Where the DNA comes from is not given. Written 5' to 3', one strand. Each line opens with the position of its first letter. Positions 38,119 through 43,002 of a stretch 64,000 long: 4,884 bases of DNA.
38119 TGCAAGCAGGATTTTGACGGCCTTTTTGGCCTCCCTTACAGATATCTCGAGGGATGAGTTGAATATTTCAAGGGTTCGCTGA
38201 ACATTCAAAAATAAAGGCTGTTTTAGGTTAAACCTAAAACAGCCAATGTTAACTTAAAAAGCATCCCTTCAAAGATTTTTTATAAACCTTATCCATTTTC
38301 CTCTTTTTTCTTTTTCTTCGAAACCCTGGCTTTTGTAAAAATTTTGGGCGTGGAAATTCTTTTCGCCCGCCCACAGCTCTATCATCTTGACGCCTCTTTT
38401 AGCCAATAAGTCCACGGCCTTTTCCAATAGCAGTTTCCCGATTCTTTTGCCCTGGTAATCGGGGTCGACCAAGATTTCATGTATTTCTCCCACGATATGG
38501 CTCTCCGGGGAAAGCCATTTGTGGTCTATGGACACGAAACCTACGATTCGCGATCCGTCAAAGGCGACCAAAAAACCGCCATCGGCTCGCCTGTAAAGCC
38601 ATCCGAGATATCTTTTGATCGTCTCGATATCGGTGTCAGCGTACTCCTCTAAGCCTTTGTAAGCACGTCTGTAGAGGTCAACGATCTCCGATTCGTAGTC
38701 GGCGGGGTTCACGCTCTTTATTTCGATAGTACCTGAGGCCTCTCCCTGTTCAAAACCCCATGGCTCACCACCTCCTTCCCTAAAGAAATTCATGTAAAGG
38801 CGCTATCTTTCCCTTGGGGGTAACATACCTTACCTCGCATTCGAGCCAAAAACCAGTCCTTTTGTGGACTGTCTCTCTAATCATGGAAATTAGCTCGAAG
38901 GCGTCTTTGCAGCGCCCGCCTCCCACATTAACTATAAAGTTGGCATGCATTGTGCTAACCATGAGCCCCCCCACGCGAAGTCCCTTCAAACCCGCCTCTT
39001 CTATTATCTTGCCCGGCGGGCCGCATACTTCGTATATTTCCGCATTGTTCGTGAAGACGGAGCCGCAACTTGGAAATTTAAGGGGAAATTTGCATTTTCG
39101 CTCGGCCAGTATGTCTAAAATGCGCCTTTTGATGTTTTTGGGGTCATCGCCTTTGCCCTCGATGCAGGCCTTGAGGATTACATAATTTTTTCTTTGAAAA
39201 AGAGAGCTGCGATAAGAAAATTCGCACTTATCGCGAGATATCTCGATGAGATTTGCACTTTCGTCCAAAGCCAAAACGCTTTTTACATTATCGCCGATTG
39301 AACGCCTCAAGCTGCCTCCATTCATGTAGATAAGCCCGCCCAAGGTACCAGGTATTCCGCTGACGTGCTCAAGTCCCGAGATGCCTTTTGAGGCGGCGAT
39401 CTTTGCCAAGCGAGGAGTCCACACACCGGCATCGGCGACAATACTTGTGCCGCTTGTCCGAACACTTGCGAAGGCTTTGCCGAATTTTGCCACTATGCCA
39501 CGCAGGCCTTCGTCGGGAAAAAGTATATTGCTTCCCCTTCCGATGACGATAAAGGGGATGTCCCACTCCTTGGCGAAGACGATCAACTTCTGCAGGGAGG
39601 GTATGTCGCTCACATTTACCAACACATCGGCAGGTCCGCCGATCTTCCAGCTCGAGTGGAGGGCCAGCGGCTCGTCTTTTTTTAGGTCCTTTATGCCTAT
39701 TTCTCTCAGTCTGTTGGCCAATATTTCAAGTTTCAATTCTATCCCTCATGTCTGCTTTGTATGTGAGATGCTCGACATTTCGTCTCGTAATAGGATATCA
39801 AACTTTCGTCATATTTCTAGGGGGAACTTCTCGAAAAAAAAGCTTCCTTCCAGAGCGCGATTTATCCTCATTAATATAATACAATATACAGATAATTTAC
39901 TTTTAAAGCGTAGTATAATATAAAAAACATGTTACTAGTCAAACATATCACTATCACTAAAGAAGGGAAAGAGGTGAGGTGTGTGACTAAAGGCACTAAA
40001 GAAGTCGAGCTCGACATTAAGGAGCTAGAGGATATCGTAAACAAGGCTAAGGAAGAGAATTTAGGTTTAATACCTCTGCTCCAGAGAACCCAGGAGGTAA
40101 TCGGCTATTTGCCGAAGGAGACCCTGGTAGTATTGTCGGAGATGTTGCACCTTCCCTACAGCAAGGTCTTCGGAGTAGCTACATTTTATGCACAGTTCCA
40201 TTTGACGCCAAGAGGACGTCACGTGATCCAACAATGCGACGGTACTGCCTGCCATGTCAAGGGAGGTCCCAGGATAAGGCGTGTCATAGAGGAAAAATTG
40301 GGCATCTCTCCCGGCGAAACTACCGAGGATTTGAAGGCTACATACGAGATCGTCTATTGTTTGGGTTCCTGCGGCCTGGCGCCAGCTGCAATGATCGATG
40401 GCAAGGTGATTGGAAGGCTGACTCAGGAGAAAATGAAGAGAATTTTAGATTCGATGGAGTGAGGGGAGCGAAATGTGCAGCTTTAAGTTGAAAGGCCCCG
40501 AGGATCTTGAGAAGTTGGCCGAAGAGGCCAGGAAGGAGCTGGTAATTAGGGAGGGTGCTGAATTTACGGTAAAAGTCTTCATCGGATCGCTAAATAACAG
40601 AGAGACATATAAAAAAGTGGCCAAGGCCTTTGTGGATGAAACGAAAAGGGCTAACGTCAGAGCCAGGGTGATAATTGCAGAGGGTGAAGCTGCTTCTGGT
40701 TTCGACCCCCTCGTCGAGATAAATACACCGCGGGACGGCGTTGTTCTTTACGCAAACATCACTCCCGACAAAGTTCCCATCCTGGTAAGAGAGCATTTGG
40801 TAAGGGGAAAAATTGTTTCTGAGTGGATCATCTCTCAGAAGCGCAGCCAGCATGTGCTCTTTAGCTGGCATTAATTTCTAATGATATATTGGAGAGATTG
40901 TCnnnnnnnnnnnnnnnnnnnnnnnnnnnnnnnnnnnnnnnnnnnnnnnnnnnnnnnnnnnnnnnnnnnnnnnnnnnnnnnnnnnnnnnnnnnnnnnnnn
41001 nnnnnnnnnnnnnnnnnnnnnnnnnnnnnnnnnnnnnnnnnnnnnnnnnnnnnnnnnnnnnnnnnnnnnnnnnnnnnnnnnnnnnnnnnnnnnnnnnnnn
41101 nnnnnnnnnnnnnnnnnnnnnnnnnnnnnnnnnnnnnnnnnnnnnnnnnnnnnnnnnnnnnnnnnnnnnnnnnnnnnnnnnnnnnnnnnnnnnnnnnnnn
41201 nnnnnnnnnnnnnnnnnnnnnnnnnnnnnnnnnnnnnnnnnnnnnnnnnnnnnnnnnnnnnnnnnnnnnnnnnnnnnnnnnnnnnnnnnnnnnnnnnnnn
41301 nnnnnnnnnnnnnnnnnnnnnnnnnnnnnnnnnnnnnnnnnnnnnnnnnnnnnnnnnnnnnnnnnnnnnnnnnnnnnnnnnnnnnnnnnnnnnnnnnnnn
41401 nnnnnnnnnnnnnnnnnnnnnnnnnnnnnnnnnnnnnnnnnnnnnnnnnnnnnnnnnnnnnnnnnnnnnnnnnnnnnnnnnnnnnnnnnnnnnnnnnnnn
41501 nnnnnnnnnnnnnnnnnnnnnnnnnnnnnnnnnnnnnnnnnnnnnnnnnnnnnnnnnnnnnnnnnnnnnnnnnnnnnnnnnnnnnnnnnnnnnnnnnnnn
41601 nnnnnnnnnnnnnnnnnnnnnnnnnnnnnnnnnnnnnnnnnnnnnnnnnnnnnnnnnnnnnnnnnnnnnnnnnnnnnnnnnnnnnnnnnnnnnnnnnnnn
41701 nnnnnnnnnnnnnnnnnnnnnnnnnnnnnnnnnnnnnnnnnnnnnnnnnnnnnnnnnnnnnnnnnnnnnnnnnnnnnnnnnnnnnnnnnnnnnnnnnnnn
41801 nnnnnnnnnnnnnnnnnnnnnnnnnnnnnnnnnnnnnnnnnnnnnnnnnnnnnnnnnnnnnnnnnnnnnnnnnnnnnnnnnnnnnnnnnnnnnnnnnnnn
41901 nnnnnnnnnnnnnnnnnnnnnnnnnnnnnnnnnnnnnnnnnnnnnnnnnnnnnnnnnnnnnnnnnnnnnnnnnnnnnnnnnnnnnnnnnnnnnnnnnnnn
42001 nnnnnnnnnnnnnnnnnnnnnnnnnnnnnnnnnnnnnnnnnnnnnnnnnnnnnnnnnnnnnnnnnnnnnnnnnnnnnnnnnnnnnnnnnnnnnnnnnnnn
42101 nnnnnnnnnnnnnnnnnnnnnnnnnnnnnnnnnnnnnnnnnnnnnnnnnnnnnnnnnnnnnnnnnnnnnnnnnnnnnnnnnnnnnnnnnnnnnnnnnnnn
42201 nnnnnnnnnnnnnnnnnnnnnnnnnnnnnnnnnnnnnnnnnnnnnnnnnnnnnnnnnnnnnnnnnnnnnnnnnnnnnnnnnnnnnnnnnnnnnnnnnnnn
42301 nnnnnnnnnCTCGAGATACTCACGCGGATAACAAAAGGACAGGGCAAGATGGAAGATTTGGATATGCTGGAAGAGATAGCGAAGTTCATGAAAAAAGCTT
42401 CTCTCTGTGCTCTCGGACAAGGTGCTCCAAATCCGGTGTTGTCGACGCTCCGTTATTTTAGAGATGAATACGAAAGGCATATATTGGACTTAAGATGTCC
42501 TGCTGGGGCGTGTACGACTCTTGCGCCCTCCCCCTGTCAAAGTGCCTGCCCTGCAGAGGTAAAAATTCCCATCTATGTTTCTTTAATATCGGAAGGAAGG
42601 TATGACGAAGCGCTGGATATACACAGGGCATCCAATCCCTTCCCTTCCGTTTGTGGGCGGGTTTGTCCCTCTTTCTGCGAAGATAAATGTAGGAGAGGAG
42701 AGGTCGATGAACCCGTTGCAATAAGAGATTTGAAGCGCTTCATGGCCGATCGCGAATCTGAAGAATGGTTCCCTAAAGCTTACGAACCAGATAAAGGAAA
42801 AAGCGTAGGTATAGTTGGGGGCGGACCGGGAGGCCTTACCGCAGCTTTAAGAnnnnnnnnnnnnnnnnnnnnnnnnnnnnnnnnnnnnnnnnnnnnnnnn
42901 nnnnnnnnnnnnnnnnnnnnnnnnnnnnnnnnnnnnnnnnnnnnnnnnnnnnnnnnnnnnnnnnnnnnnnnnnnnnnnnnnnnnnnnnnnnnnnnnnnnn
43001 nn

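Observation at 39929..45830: NuoE/NuoF::GltD/NuoG triad with no catalytic subunit: candidate Stn-type electron-bifurcating transhydrogenase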

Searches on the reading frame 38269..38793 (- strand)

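Call 3: search_protein_families(library=pfam, proteins=[window:38269-38793:-], max_evalue=0.001)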
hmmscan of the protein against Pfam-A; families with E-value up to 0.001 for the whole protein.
window:38269-38793:- (174 aa): 5 families
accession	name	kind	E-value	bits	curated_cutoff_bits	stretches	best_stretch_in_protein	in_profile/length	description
PF00583.31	Acetyltransf_1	-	1.2e-22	80.8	20.7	1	37-158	4-116/116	Acetyltransferase (GNAT) family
PF13508.13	Acetyltransf_7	-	7.4e-17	61.9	27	1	71-160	2-84/84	Acetyltransferase (GNAT) domain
PF13673.13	Acetyltransf_10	-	1.3e-13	51.5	23.6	1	73-170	32-121/128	Acetyltransferase (GNAT) domain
PF13527.13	Acetyltransf_9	-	2.4e-06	28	25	1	25-159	2-125/127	Acetyltransferase (GNAT) domain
PF08445.16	FR47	-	1.9e-05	25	22.1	1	101-163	21-82/86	FR47-like protein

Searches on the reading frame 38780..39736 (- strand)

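Call 3: search_protein_families(library=pfam, proteins=[window:38780-39736:-], max_evalue=0.001)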
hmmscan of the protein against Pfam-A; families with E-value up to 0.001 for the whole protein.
window:38780-39736:- (318 aa): 2 families
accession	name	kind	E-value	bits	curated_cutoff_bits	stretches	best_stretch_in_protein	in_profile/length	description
PF02873.21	MurB_C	-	3.6e-29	101.3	27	1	202-305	2-99/99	UDP-N-acetylenolpyruvoylglucosamine reductase, C-terminal domain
PF01565.28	FAD_binding_4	-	2.4e-15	56.9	26.4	1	37-166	2-138/139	FAD binding domain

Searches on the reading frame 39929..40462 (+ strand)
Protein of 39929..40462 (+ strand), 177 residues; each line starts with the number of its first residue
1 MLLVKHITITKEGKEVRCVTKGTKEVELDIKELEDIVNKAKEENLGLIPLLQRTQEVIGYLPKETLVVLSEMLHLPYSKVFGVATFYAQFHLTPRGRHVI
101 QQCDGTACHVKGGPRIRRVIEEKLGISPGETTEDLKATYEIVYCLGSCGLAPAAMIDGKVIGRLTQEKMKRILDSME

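Call 3: search_protein_families(library=pfam, proteins=[window:39929-40462:+], max_evalue=0.001)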
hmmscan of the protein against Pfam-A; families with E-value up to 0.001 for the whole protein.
window:39929-40462:+ (177 aa): 1 family
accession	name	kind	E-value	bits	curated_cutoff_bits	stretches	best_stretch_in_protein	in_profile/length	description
PF01257.25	2Fe-2S_thioredx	-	2.7e-46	157.4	24.8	1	34-176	2-144/145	Thioredoxin-like [2Fe-2S] ferredoxin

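Call 8: search_solved_structures(query=window:39929-40462:+, max_evalue=0.00001, show_alignments=1)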
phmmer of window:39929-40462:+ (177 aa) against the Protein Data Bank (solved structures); distinct sequences matched with E-value up to 0.00001: 55.
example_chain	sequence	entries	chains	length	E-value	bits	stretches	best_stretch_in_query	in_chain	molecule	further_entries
7t2r_C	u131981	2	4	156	8.1e-47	162.2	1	30-175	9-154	NiFe hydrogenase subunit C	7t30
8a6t_C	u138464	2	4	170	4.5e-45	156.5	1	17-174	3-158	Electron bifurcating hydrogenase subunit HydC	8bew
9n5u_C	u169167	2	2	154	8.4e-42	145.9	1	45-175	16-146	NfnC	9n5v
7p5h_C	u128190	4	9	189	2.5e-40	141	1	27-174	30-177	Fe-hydrogenase, subunit gamma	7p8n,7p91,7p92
9bov_C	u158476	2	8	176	7.1e-40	139.6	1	23-173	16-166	NADH dehydrogenase (Ubiquinone), 24 kDa subunit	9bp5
8oh5_A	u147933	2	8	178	2.3e-36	128.1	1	27-175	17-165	NAD-dependent formate dehydrogenase gamma subunit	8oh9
7q4v_C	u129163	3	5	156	4.3e-31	111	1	35-174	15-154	Iron hydrogenase HydC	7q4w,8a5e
9mqx_C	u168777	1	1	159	9.7e-31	109.8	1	34-175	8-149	NADH:ubiquinone oxidoreductase 24 kD subunit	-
7awt_E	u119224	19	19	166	3.1e-25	91.9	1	40-174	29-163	NADH-quinone oxidoreductase subunit E | NADH dehydrogenase I subunit E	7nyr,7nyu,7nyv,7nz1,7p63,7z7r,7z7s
9q8i_E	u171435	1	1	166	3.1e-25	91.9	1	40-174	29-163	NADH-quinone oxidoreductase subunit E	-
7p61_E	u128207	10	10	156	3.8e-25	91.7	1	42-174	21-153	NADH dehydrogenase I subunit E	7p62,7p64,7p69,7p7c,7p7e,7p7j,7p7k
9wxb_E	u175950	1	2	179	2.7e-24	88.9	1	29-167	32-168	Formate dehydrogenase gamma subunit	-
6tg9_G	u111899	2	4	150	4.7e-24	88.1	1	44-167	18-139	Formate dehydrogenase subunit gamma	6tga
6vw7_A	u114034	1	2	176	3.6e-23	85.2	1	42-169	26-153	NAD-dependent formate dehydrogenase gamma subunit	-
6vw8_A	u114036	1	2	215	6.4e-23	84.4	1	42-169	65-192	NAD-dependent formate dehydrogenase gamma subunit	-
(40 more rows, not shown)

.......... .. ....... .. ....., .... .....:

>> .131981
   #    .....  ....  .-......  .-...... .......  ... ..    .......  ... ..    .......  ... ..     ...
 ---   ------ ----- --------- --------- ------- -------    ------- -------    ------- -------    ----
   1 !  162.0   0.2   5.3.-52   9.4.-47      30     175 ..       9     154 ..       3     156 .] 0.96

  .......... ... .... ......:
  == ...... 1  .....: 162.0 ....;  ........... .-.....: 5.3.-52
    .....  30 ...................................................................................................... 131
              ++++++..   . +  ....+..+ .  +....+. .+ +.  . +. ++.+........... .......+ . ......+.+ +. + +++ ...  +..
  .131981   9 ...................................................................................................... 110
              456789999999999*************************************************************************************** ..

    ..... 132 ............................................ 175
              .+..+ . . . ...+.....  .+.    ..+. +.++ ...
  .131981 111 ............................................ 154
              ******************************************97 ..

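Call 74: search_protein_families(library=ncbifam, proteins=[window:39929-40462:+], max_evalue=0.00001)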
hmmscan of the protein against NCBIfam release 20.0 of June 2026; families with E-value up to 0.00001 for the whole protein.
window:39929-40462:+ (177 aa): 9 families
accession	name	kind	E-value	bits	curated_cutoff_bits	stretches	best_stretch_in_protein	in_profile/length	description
NF005747.0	PRK07571.1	equivalog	1.4e-42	145.3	224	1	23-175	15-167/173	bidirectional hydrogenase complex protein HoxE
NF005722.0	PRK07539.1-2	equivalog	1.6e-41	142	141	1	30-176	10-156/157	NADH-quinone oxidoreductase subunit NuoE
NF004638.0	PRK05988.1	equivalog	2.9e-40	137.7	198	1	27-176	8-157/159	formate dehydrogenase subunit gamma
TIGR01958.1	nuoE_fam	subfamily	1.3e-35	122.7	142.4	1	43-176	14-147/148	NADH-quinone oxidoreductase subunit NuoE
NF005725.0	PRK07539.1-5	equivalog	1.8e-29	102.6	220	1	34-176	26-171/174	NADH-quinone oxidoreductase subunit NuoE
NF005724.0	PRK07539.1-4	equivalog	8.2e-28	97.8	280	1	45-176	40-172/240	NADH-quinone oxidoreductase subunit NuoE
NF009040.0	PRK12373.1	equivalog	1.9e-26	93.7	514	1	46-177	38-170/400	NADH-quinone oxidoreductase subunit E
NF005721.0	PRK07539.1-1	equivalog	8.9e-26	90.8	308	1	20-176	20-177/292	NADH-quinone oxidoreductase subunit NuoE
NF005723.0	PRK07539.1-3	equivalog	1.5e-21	76.9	226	1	48-176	27-156/158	NADH-quinone oxidoreductase subunit NuoE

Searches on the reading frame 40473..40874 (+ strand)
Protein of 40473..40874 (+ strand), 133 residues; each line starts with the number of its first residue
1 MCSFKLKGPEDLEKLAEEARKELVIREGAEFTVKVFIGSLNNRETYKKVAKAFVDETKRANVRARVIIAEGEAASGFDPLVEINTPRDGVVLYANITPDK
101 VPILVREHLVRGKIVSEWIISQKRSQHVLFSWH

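Call 3: search_protein_families(library=pfam, proteins=[window:40473-40874:+], max_evalue=0.001)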
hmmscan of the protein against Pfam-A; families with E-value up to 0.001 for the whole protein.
window:40473-40874:+ (133 aa): 0 families

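Call 9: search_solved_structures(query=window:40473-40874:+, max_evalue=10, show_alignments=3)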
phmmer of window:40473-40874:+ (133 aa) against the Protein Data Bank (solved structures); distinct sequences matched with E-value up to 10: 9.
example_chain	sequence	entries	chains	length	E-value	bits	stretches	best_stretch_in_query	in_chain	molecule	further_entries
9n5u_B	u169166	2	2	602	1.4e-07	34.9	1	42-122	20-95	NfnB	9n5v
9bov_B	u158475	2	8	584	0.00073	22.9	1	35-123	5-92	NADH dehydrogenase (Quinone)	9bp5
7t2r_B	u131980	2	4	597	0.0077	19.6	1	49-119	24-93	NiFe hydrogenase subunit B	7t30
8oh5_B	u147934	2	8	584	0.078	16.3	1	34-127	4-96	NAD-reducing hydrogenase subunit HoxF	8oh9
7uek_A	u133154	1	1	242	0.11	15.8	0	13-83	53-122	OT3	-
3f02_A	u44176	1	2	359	1.1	12.6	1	73-126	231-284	Neuroserpin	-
3fgq_A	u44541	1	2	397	1.3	12.4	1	73-126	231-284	Neuroserpin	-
3f5n_A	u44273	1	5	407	1.3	12.4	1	73-126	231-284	Neuroserpin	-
5xy3_Q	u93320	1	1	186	1.4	12.3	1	31-93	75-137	60S ribosomal protein L18, putative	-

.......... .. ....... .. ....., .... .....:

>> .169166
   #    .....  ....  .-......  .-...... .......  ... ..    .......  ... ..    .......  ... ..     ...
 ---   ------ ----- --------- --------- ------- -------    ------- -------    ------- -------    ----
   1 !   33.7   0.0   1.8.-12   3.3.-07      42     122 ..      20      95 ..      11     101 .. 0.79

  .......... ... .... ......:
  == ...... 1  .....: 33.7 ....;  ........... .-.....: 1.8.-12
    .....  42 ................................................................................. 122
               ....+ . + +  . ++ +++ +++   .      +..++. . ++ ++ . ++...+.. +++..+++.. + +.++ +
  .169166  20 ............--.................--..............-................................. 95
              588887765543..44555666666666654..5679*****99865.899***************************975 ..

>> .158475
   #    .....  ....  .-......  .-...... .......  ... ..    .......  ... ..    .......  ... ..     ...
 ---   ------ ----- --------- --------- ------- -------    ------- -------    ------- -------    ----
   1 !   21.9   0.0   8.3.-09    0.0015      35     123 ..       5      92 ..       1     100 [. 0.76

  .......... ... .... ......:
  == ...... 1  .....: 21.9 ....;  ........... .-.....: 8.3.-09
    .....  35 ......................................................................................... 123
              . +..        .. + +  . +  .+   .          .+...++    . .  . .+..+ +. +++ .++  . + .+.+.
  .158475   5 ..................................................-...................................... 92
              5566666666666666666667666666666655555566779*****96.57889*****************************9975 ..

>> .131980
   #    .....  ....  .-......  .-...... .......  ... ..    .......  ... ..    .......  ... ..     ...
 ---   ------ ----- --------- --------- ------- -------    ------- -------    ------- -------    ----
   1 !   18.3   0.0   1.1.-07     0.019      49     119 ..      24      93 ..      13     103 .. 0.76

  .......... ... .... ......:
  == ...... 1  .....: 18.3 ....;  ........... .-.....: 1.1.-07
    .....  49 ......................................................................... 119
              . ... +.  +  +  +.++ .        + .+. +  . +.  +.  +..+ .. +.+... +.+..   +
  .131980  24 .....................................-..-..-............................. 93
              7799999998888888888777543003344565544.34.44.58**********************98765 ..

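Call 74: search_protein_families(library=ncbifam, proteins=[window:40473-40874:+], max_evalue=0.00001)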
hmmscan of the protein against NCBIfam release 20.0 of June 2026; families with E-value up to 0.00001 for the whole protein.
window:40473-40874:+ (133 aa): 0 families

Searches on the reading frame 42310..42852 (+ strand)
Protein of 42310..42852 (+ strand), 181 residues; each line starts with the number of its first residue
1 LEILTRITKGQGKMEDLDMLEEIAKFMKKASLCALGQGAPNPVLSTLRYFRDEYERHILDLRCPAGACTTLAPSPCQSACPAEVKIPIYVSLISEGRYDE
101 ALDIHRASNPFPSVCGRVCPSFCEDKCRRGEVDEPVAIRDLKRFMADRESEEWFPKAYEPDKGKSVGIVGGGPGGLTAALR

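Call 90: search_protein_representatives(protein=window:42310-42852:+)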
Query: 181 residues. Proteins with E-value up to 0.001 (for the whole library): 11399; up to 1e-10: 5225; up to 1e-30: 134. The best 150 are listed.
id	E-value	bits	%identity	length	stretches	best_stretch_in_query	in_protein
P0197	3.9e-66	238.7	61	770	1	1-181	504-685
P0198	1.6e-56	207.3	56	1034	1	1-179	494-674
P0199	6.6e-56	205.3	57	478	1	1-179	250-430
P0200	7.3e-56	205.2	52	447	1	1-179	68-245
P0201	1.5e-55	204.1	60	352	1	29-181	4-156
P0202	2.5e-55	203.4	54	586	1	1-179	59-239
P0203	1.3e-54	201.0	53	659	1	1-179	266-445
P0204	9.7e-54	198.2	53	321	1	1-179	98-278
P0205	2.3e-53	197.0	52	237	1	1-176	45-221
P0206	2.8e-52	193.5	60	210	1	1-137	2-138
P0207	8.8e-52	191.8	57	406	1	1-150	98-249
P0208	1.7e-51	190.9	55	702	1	1-179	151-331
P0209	1.0e-50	188.4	54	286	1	17-179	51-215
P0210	6.8e-50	185.7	62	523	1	45-181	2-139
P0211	4.4e-49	183.1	51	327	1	1-164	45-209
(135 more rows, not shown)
